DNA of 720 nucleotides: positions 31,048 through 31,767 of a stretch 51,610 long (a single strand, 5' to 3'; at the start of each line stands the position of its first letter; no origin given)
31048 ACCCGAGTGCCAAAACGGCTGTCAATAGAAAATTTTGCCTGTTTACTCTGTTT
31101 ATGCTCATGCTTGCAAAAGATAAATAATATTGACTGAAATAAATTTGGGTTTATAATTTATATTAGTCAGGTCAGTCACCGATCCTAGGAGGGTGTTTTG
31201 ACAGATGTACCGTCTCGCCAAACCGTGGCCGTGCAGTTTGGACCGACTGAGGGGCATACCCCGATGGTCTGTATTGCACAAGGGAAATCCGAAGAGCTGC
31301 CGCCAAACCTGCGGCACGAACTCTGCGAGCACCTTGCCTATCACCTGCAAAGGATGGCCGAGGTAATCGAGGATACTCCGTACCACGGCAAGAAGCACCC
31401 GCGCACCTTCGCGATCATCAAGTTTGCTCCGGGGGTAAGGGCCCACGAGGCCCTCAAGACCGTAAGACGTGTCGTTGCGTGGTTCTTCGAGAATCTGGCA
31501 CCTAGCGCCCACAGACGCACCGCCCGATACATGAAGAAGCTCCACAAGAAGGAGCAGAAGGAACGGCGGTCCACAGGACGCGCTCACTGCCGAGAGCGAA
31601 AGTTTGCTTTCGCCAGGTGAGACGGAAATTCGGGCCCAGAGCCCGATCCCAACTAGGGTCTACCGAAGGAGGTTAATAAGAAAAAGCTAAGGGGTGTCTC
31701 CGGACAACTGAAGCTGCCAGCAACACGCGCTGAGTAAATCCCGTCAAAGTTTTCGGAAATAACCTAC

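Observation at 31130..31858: G+C-rich, codon-usage-foreign ORFan transcription unit wedged between the groESL promoter and an amidinotransferase gene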

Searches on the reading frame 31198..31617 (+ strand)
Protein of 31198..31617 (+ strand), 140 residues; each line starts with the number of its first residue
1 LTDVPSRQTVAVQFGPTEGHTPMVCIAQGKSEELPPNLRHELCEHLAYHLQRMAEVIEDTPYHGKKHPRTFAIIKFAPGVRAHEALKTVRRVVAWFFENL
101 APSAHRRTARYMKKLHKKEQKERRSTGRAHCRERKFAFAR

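Call 10: find_homologous_proteins(query=window:31198-31617:+, max_evalue=0.01)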
Query window:31198-31617:+ (140 aa): 2 proteins with E <= 0.01 among 12 candidates.
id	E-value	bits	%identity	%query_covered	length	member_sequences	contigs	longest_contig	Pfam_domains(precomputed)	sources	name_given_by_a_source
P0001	1.6e-89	315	100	100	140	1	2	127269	-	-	-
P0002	1.3e-33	134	50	96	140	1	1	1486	-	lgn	-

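Call 12: find_encoding_contigs(protein=P0002, flank=5000)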
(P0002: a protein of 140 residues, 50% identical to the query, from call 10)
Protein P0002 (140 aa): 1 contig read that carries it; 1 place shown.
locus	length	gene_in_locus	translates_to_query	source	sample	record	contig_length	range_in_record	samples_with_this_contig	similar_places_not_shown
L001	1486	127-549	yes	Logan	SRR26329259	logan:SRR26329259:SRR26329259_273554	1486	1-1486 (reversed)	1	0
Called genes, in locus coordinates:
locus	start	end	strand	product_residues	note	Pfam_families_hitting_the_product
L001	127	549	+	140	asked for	-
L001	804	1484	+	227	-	?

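Call 13: find_encoding_contigs(protein=P0001, flank=3000)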
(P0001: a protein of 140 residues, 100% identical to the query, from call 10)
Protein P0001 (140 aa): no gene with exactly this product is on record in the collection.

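Call 18: search_protein_families(library=pfam, proteins=[P0001, P0002], max_evalue=10)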
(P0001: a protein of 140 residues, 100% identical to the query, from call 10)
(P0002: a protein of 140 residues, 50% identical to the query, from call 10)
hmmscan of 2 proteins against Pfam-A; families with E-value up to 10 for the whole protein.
P0001 (140 aa): 1 family
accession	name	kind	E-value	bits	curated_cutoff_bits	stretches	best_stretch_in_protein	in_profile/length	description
PF10047.15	DUF2281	-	0.19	12.8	26.5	1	30-53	5-28/64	Protein of unknown function (DUF2281)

P0002 (140 aa): 3 families
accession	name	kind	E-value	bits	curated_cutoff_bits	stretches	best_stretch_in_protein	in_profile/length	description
PF17258.7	DUF5324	-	0.0061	16.7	27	1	23-131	51-158/220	Family of unknown function (DUF5324)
PF00873.25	ACR_tran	-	0.11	10.6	28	1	17-113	36-129/1021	AcrB/AcrD/AcrF family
PF02303.23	Phage_DNA_bind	-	0.22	12.3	25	1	24-53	14-42/82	Helix-destabilising protein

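Call 19: search_protein_families(library=phrogs, proteins=[P0001, P0002], max_evalue=10)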
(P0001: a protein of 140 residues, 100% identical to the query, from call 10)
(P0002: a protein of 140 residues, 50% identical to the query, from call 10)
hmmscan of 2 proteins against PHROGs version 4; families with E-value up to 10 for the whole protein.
P0001 (140 aa): 0 families

P0002 (140 aa): 0 families

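Call 21: find_related_loci(query=A2, collection=genome_contigs, flank=3000)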
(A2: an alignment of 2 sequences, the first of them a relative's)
Query A2 (140 aa) in genome_contigs; peptide patterns used: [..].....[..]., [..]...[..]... (x = any residue, [..] = any of these).
599 stretches matched a pattern, but none encodes a relative of the query by tblastn (E <= 1e-3).

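Call 28: search_protein_representatives(alignment_id=A2)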
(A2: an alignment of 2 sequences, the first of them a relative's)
Query: 2 sequences, 141 profile positions. Proteins with E-value up to 0.001 (for the whole library): 24; up to 1e-10: 13; up to 1e-30: 2. The best 24 are listed.
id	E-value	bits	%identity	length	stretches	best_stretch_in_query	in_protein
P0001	3.3e-80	283.2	-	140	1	1-141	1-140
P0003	5.1e-40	153.0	-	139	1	1-135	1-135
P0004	1.6e-25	106.0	-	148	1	3-135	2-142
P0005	1.6e-19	86.5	-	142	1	3-133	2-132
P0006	4.9e-18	81.7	-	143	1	6-133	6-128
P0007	1.6e-17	80.1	-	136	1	1-137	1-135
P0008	1.0e-14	71.0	-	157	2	1-130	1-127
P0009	1.6e-14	70.3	-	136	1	3-134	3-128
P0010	2.3e-14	69.8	-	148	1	3-127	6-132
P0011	6.6e-12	61.9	-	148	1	4-136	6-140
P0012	6.9e-12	61.8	-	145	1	5-138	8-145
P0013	4.8e-11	59.0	-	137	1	4-117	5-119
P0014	6.5e-11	58.6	-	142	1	6-133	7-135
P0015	3.4e-10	56.3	-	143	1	1-135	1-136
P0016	2.3e-09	53.6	-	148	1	3-137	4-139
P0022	1.4e-07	47.9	-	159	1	4-134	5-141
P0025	3.4e-05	40.1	-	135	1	9-129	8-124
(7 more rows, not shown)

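Call 32: find_homologous_proteins(query=A3, max_evalue=0.001)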
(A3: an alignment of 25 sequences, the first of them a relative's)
Query A3 (25 sequences) (140 aa, profile of the alignment): 8 proteins with E <= 0.001 among 1731 candidates.
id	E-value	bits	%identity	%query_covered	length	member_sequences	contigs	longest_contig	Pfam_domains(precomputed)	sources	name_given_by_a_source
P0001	1.1e-50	189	100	100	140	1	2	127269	-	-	-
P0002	5.1e-44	168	50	96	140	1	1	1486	-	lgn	-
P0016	4.9e-41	158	26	96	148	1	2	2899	-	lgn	-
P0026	1.2e-39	153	51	94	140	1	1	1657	-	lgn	-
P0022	3.4e-37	145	27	92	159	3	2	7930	-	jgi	-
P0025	1.0e-26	111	32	79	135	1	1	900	-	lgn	-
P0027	9.0e-25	105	31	79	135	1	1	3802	-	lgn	-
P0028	7.5e-18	83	29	81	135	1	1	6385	-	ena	-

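Call 35: find_encoding_contigs(protein=P0022, flank=4000)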
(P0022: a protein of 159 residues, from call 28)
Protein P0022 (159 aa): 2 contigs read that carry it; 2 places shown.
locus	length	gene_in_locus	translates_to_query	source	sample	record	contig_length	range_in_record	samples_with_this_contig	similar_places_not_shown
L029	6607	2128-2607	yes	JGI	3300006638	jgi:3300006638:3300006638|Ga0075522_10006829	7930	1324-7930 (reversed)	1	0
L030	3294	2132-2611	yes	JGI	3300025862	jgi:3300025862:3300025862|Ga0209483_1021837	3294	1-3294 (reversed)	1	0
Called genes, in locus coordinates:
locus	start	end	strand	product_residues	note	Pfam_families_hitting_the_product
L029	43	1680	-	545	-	PF00118:Cpn60_TCP1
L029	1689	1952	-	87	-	PF00166:Cpn10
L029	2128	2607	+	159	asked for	-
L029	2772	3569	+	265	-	PF19420:DDAH_eukar, PF02274:ADI (weak)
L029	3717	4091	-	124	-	-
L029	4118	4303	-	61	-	-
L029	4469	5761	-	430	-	PF08245:Mur_ligase_M, PF02875:Mur_ligase_C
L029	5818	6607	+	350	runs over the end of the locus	PF22521:HypF_C_2 (faint), PF00814:TsaD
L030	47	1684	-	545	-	PF00118:Cpn60_TCP1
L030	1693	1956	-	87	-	PF00166:Cpn10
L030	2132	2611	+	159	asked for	-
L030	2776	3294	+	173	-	PF19420:DDAH_eukar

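Call 36: find_encoding_contigs(protein=P0028, flank=4000)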
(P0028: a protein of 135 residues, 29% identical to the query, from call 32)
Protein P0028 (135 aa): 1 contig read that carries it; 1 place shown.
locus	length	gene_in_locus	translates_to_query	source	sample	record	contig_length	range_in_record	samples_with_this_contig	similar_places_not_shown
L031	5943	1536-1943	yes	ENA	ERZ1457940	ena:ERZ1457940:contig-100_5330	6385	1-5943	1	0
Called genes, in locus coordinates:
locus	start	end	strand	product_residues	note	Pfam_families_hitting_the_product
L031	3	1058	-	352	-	?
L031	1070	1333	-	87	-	PF00166:Cpn10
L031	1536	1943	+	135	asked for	-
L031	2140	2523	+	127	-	-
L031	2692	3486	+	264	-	PF19420:DDAH_eukar, PF02274:ADI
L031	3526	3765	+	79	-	-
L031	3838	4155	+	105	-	-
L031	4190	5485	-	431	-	PF08245:Mur_ligase_M, PF02875:Mur_ligase_C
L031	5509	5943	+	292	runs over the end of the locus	?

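Call 37: find_encoding_contigs(protein=P0027, flank=4000)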
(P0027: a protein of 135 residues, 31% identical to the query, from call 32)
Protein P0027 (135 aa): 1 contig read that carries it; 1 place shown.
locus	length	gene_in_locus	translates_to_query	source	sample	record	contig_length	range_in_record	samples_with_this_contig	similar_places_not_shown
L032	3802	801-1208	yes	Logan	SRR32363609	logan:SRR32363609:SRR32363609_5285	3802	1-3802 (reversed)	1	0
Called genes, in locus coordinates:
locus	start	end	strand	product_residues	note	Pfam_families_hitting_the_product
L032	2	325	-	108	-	?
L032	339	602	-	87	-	PF00166:Cpn10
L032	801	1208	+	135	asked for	-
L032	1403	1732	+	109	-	-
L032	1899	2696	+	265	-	PF02274:ADI, PF19420:DDAH_eukar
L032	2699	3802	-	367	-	?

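Call 38: find_encoding_contigs(protein=P0016, flank=4000)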
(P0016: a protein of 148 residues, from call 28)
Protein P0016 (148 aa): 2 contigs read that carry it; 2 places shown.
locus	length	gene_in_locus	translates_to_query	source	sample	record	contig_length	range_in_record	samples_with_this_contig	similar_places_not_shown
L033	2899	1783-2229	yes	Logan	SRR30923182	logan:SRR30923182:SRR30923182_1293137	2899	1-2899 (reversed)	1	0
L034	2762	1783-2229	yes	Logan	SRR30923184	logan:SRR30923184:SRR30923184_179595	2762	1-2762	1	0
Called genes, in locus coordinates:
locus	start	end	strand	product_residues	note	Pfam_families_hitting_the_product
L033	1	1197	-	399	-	?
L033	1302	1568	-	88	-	PF00166:Cpn10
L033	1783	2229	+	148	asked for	-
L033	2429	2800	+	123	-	-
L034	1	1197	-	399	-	?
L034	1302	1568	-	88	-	PF00166:Cpn10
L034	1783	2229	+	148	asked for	-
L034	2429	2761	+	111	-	?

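Call 39: find_encoding_contigs(protein=P0026, flank=4000)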
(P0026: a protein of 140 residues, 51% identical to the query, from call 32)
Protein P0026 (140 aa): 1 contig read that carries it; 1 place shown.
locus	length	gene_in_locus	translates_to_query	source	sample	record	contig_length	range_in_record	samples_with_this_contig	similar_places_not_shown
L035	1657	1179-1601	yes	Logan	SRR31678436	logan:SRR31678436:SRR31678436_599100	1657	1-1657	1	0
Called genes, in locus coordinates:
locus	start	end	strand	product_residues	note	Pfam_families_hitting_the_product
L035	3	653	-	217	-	?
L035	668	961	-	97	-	PF00166:Cpn10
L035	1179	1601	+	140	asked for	-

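Call 40: find_encoding_contigs(protein=P0025, flank=4000)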
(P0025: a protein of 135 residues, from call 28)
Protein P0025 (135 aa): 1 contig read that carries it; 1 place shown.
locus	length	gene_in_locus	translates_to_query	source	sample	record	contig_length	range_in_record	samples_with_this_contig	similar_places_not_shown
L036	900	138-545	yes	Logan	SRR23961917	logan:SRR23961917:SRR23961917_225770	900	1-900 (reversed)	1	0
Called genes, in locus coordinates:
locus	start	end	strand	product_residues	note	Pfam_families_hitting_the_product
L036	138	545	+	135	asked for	-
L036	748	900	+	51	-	?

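Call 41: predict_structure(alignment_id=A3)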
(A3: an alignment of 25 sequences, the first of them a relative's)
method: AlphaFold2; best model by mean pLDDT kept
length: 140 residues; sequences in the alignment: 25
mean_pLDDT: 91.8   pTM: 0.73
mean pLDDT of the five models: 91.8, 90.8, 88.7, 88.3, 87.4
residues with pLDDT >= 90: 111; 70-90: 22; 50-70: 7; < 50: 0
segments of 3 or more residues with pLDDT < 50: none
pLDDT, mean of each block of 10 residues (from residue 1): 82 93 94 92 97 91 74 96 97 95 85 96 97 94
secondary structure, 60 per line:
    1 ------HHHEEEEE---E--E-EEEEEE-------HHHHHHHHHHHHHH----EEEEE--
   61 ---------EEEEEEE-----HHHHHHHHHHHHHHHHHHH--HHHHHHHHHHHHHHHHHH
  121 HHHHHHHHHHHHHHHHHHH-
elements in order: E10-14 E23-28 H36-49 E54-58 E70-76 H82-100 H103-139

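Call 43: search_solved_structures(query=A3, max_evalue=10, show_alignments=2)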
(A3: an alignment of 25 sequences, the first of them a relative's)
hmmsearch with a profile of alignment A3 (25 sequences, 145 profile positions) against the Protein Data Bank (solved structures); distinct sequences matched with E-value up to 10: 16.
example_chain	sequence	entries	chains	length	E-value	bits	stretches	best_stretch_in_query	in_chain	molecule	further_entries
6xtx_3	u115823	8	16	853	0.35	13.9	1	66-137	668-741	DNA replication licensing factor MCM3 | Isoform 2 of DNA replication licensing factor MCM3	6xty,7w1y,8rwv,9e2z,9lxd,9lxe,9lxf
22vt_3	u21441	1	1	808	0.6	13.1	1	66-137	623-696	DNA replication licensing factor MCM3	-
7pfo_3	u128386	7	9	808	0.6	13.1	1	66-137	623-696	DNA replication licensing factor MCM3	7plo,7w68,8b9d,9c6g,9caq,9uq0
8w0e_3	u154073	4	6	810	0.6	13.1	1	66-137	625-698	DNA replication licensing factor MCM3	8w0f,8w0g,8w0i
8s09_3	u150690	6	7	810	0.6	13.1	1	66-137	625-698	DNA replication licensing factor MCM3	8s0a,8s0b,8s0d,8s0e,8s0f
6uxc_A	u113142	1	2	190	0.81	12.7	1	25-56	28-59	CT253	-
6lr3_A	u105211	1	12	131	0.87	12.6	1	22-106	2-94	Macrophage migration inhibitory factor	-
6lkw_D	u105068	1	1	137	1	12.4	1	22-106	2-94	Macrophage migration inhibitory factor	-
6lkv_A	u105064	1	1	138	1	12.4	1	22-106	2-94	Macrophage migration inhibitory factor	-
6lkv_C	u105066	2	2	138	1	12.4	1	22-106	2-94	Macrophage migration inhibitory factor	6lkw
6lkw_B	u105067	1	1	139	1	12.4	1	22-106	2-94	Macrophage migration inhibitory factor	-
6lkv_B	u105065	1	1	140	1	12.4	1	22-106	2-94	Macrophage migration inhibitory factor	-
6lkv_F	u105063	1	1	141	1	12.3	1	22-106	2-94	Macrophage migration inhibitory factor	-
6lkw_C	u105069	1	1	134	1.2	12.2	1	23-106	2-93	Macrophage migration inhibitory factor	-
4sbv_A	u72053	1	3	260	6.7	9.7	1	85-117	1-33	SOUTHERN BEAN MOSAIC VIRUS COAT PROTEIN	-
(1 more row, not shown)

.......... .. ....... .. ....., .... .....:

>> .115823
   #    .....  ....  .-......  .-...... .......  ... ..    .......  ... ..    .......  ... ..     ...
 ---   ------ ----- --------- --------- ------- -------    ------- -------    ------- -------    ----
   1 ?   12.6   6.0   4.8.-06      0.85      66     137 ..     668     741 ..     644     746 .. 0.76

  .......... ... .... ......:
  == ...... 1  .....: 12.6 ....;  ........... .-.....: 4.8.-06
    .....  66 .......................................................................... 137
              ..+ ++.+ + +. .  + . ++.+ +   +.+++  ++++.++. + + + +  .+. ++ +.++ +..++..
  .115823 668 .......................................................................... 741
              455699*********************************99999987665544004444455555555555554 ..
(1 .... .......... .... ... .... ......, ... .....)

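Call 44: fold_search(model_id=the predicted structure, library=pdb)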
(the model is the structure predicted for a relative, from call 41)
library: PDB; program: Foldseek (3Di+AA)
matches with E <= 10: 812; with E <= 0.001: 0
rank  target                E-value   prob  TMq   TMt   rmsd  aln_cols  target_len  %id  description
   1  4z3o_B                3.2e-02  0.92  0.35  0.09   6.4        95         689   10  Quinolone(Moxifloxacin)-DNA cleavage complex of topoisomerase IV from S. pneumoniae (released 2016-09-14)
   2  2xcs_D                3.6e-02  0.99  0.41  0.10   3.4        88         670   11  The 2.1A crystal structure of S. aureus Gyrase complex with GSK299423 and DNA (released 2010-08-04)
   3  4bul_C                4.9e-02  0.99  0.41  0.10   3.3        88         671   11  Novel hydroxyl tricyclics (e.g. GSK966587) as potent inhibitors of bacterial type IIA topoisomerases (released 2013-08-07)
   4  5cdp_C                5.2e-02  0.99  0.41  0.13   3.3        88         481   11  2.45A structure of etoposide with S.aureus DNA gyrase and DNA (released 2015-12-16)
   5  2xcr_D                5.2e-02  0.99  0.41  0.09   3.4        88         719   11  The 3.5A crystal structure of the catalytic core (B'A' region) of Staphylococcus aureus DNA Gyrase complexed with GSK2 (released 2010-08-04)
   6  4juo_A                5.9e-02  0.93  0.37  0.13   4.1        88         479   11  A low-resolution three-gate structure of topoisomerase IV from Streptococcus pneumoniae in space group H32 (released 2013-08-28)
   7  6nlq_B                5.9e-02  0.80  0.32  0.38   5.0        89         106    7  Human Mitochondrial Alanyl-tRNA Synthetase C-terminal domain (released 2020-01-15)
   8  6z1a_B                6.2e-02  0.99  0.41  0.10   3.3        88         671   11  Ternary complex of Staphylococcus aureus DNA gyrase with AMK12 and DNA (released 2020-11-11)
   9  4z53_B                6.2e-02  0.92  0.37  0.10   4.1        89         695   11  Quinolone(Trovafloxacin)-DNA cleavage complex of topoisomerase IV from S. pneumoniae (released 2016-09-14)
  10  8qmb_A                6.6e-02  0.95  0.38  0.09   3.9        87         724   11  Nucleant-assisted 2.0 A resolution structure of the Streptococcus pneumoniae topoisomerase IV-V18mer DNA complex with  (released 2024-10-02)
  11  2xcs_B                7.1e-02  0.99  0.41  0.10   3.2        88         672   11  The 2.1A crystal structure of S. aureus Gyrase complex with GSK299423 and DNA (released 2010-08-04)
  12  5npk_B                7.1e-02  0.98  0.41  0.10   3.4        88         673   11  1.98A STRUCTURE OF THIOPHENE1 WITH S.AUREUS DNA GYRASE AND DNA (released 2017-07-12)
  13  5cdp_A                7.5e-02  0.99  0.41  0.13   3.2        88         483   11  2.45A structure of etoposide with S.aureus DNA gyrase and DNA (released 2015-12-16)
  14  6qtk_A                8.0e-02  0.99  0.41  0.13   3.2        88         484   11  2.31A structure of gepotidacin with S.aureus DNA gyrase and doubly nicked DNA (released 2019-03-13)
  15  5cdm_C                8.0e-02  0.98  0.41  0.13   3.3        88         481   11  2.5A structure of QPT-1 with S.aureus DNA gyrase and DNA (released 2015-12-16)
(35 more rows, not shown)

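Call 63: search_protein_families(library=pfam, alignment_id=A3, max_evalue=0.1)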
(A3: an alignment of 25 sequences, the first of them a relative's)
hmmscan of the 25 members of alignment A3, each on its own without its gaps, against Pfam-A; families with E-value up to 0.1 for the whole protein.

A. member 1, P0001 (140 aa): 0 families

B. families by the number of members that match (of 25 scanned): 5 families
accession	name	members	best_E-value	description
PF17258.7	DUF5324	1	0.0061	Family of unknown function (DUF5324)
PF09141.16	Talin_middle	1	0.016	Talin, middle domain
PF07529.18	HSA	1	0.029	HSA domain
PF14518.11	Haem_oxygenas_2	1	0.033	Iron-containing redox enzyme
PF10865.14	DUF2703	1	0.054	Domain of unknown function (DUF2703)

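Call 64: search_protein_families(library=ncbifam, alignment_id=A3, max_evalue=0.1)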
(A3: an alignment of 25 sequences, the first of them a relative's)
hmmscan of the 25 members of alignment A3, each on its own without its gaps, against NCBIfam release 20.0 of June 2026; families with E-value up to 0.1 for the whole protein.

A. member 1, P0001 (140 aa): 0 families

B. families by the number of members that match (of 25 scanned): 4 families
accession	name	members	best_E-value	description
NF053561.1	Rkd2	1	0.011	arcadin-2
NF052438.1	TransRegRv0880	1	0.015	Rv0880 family HTH-type transcriptional regulator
TIGR02257.1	cobalto_cobN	1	0.024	cobaltochelatase subunit CobN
TIGR02481.1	hemeryth_dom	1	0.084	hemerythrin domain-containing protein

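Call 66: fold_search(model_id=the predicted structure, library=viral)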
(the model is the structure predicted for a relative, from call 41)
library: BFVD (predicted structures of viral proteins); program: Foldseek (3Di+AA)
matches with E <= 10: 858; with E <= 0.001: 0
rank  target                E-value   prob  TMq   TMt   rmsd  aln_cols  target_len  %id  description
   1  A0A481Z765            9.7e-03  0.97  0.36  0.38   8.6       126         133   13  Uncharacterized protein [Pithovirus LCPAC202]
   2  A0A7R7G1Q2            2.4e-02  0.80  0.33  0.34  13.6       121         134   14  (no name in the UniProt tables at hand)
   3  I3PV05                5.8e-02  0.95  0.38  0.42   4.5        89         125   10  Uncharacterized protein [Clostridium phage phiCP7R]
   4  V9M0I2                5.8e-02  0.82  0.33  0.33   6.1       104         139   12  Uncharacterized protein [Vibrio phage VP4B]
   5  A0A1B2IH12            5.8e-02  0.66  0.31  0.29   7.9       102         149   13  Uncharacterized protein [Erwinia phage vB_EamM_Stratton]
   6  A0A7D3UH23            5.8e-02  0.63  0.28  0.29   6.5        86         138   19  (no name in the UniProt tables at hand)
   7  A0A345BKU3            6.6e-02  0.96  0.40  0.43   3.4        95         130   13  (no name in the UniProt tables at hand)
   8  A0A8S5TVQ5            7.4e-02  0.77  0.35  0.35   9.1       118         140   20  Uncharacterized protein [Siphoviridae sp. ctx254]
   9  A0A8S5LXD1            8.4e-02  0.84  0.37  0.48   5.3        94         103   15  Uncharacterized protein [Myoviridae sp. ctZgq1]
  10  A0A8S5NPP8            8.4e-02  0.51  0.28  0.32   7.5       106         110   18  Cysteine protease [Myoviridae sp. ctagO6]
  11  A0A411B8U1            9.0e-02  0.85  0.37  0.44   4.3        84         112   12  Uncharacterized protein [Aeromonas phage Asswx_1]
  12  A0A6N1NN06            1.0e-01  0.96  0.38  0.61   3.8        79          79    9  Uncharacterized protein [Tupanvirus deep ocean]
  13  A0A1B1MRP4            1.0e-01  0.94  0.39  0.35   3.6        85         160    5  Uncharacterized protein [Pteropox virus]
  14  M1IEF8                1.1e-01  0.60  0.28  0.37   6.2        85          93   10  Uncharacterized protein [Bacillus phage Gemini]
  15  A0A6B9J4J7            1.1e-01  0.51  0.32  0.30   7.5       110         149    8  Uncharacterized protein [Photobacterium phage PDCC-1]
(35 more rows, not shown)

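Call 75: find_related_loci(query=A7, collection=metagenome_contigs, flank=1500)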
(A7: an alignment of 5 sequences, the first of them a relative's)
Query A7 (140 aa) in metagenome_contigs; peptide patterns used: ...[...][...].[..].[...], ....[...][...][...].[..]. (x = any residue, [..] = any of these).
221 stretches matched a pattern; 2 encode a relative of the query (tblastn E <= 1e-3); 2 distinct loci.
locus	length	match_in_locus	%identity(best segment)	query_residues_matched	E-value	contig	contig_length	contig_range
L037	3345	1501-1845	38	3-114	3e-23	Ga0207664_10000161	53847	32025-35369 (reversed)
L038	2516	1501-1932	37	3-138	2e-22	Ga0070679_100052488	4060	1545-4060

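Call 103: find_related_loci(query=A7, collection=viral_contigs, flank=2000)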
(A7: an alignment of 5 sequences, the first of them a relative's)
Query A7 (140 aa) in viral_contigs; peptide patterns used: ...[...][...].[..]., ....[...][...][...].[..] (x = any residue, [..] = any of these).
29 stretches matched a pattern, but none encodes a relative of the query by tblastn (E <= 1e-3).

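Call 104: search_dna_similar(query=P0001, collection=plasmids, mode=protein, max_evalue=0.01, max_rows=5)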
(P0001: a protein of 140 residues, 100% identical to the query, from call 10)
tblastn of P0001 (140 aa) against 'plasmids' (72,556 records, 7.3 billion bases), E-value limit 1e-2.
No match.
